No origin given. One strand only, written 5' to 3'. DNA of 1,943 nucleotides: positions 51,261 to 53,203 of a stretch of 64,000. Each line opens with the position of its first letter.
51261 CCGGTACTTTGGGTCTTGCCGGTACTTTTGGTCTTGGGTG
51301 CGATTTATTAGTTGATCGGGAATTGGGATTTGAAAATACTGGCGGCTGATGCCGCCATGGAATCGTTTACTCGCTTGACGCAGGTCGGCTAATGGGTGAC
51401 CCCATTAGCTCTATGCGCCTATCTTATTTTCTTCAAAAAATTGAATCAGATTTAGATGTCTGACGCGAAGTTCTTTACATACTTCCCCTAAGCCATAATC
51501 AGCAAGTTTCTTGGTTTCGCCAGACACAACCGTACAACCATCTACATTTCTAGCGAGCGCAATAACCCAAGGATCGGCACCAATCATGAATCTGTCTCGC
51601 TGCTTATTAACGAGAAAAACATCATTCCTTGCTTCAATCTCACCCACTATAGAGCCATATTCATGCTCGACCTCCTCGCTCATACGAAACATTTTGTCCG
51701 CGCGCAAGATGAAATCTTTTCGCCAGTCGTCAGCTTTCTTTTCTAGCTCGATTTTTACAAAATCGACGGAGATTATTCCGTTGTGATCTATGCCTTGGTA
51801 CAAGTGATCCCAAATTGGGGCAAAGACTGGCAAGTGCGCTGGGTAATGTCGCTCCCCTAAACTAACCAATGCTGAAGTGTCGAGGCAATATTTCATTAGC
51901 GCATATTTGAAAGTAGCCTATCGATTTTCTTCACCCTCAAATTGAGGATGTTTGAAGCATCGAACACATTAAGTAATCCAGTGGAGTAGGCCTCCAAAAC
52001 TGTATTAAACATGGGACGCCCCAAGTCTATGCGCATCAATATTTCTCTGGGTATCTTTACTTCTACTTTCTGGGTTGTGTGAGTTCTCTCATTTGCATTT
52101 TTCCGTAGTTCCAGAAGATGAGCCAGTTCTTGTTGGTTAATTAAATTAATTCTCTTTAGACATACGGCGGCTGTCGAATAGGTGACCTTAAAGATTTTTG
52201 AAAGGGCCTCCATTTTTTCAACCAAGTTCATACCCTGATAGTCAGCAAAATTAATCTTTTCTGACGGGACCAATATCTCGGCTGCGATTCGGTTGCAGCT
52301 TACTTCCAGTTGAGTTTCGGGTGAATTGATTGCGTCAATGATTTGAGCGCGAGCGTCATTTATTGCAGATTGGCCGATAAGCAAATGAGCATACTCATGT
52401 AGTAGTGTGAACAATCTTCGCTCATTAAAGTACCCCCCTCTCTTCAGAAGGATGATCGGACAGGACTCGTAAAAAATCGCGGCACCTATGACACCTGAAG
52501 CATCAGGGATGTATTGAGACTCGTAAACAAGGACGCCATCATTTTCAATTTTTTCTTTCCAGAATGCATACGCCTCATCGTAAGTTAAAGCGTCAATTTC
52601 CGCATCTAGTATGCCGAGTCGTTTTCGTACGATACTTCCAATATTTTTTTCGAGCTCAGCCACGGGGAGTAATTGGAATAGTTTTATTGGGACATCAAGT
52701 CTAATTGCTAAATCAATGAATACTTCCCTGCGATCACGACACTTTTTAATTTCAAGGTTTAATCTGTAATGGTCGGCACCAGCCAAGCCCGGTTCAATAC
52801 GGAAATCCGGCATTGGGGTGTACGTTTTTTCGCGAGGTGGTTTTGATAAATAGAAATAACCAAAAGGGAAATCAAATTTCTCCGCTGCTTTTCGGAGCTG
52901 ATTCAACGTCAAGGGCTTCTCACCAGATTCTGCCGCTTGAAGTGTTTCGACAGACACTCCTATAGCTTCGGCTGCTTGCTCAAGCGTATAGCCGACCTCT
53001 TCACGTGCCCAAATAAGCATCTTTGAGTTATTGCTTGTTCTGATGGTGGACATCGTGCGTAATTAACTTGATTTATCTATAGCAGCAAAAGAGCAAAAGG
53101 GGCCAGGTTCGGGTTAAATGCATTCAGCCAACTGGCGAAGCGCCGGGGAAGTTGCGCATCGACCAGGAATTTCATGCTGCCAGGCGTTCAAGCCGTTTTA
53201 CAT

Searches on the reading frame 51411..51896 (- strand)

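Call 46: search_protein_families(library=pfam, proteins=[window:51411-51896:-], max_evalue=0.001)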
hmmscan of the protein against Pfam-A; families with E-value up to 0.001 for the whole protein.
window:51411-51896:- (161 aa): 1 family
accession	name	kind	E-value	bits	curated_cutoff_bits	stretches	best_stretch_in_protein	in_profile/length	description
PF14367.12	DUF4411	-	1.5e-21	77.3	23.5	1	3-159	1-157/159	Domain of unknown function (DUF4411)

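Call 65: search_protein_families(library=ncbifam, proteins=[window:51411-51896:-], max_evalue=1e-10)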
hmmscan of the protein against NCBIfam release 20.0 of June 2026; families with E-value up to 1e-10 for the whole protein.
window:51411-51896:- (161 aa): 0 families

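Call 66: search_protein_families(library=padloc, proteins=[window:51411-51896:-], max_evalue=0.00001)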
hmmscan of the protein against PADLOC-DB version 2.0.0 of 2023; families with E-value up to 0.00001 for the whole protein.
window:51411-51896:- (161 aa): 0 families

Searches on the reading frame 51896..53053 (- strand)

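Call 46: search_protein_families(library=pfam, proteins=[window:51896-53053:-], max_evalue=0.001)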
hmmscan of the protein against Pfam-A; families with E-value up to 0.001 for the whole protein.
window:51896-53053:- (385 aa): 3 families
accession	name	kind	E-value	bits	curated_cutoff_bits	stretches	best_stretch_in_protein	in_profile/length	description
PF01381.28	HTH_3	-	1.1e-10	41.7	23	1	15-67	3-55/55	Helix-turn-helix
PF06114.19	Peptidase_M78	-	6.9e-10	39.2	22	1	211-297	40-120/123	IrrE N-terminal-like domain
PF13560.12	HTH_31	-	1.2e-05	25.9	27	1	16-60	9-54/64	Helix-turn-helix domain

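Call 65: search_protein_families(library=ncbifam, proteins=[window:51896-53053:-], max_evalue=1e-10)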
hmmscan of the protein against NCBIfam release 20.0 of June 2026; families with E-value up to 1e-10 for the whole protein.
window:51896-53053:- (385 aa): 0 families

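Call 66: search_protein_families(library=padloc, proteins=[window:51896-53053:-], max_evalue=0.00001)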
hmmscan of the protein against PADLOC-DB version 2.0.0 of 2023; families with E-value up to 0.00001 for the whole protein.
window:51896-53053:- (385 aa): 12 families
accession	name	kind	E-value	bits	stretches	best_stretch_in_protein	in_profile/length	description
PDLC03949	RmrA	-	1.7e-11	41.6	1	9-73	3-67/363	-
PDLC03954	RmrA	-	4.4e-10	37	1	9-314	11-302/380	-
PDLC03947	RmrA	-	4.9e-10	36.8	1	14-314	17-302/383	-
PDLC03944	RmrA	-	7.6e-10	36.4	0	198-323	184-304/384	-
PDLC04141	capP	-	2.4e-09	35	1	184-302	39-151/242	capP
PDLC03952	RmrA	-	6.3e-08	29.9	0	169-325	178-322/395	-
PDLC03946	RmrA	-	9.3e-08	29.2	0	9-74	3-68/357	-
PDLC02926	HTH_VI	-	1.9e-07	29.2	1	16-69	9-62/92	-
PDLC04776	PDC-M69B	-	4e-07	28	1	211-376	79-246/272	-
PDLC03950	RmrA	-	1.5e-06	25.4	0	15-69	9-63/369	-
PDLC03953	RmrA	-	3e-06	24.7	0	12-70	9-67/373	-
PDLC03982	PD-Lambda-2_B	-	3.3e-06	24.6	1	214-297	291-371/402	-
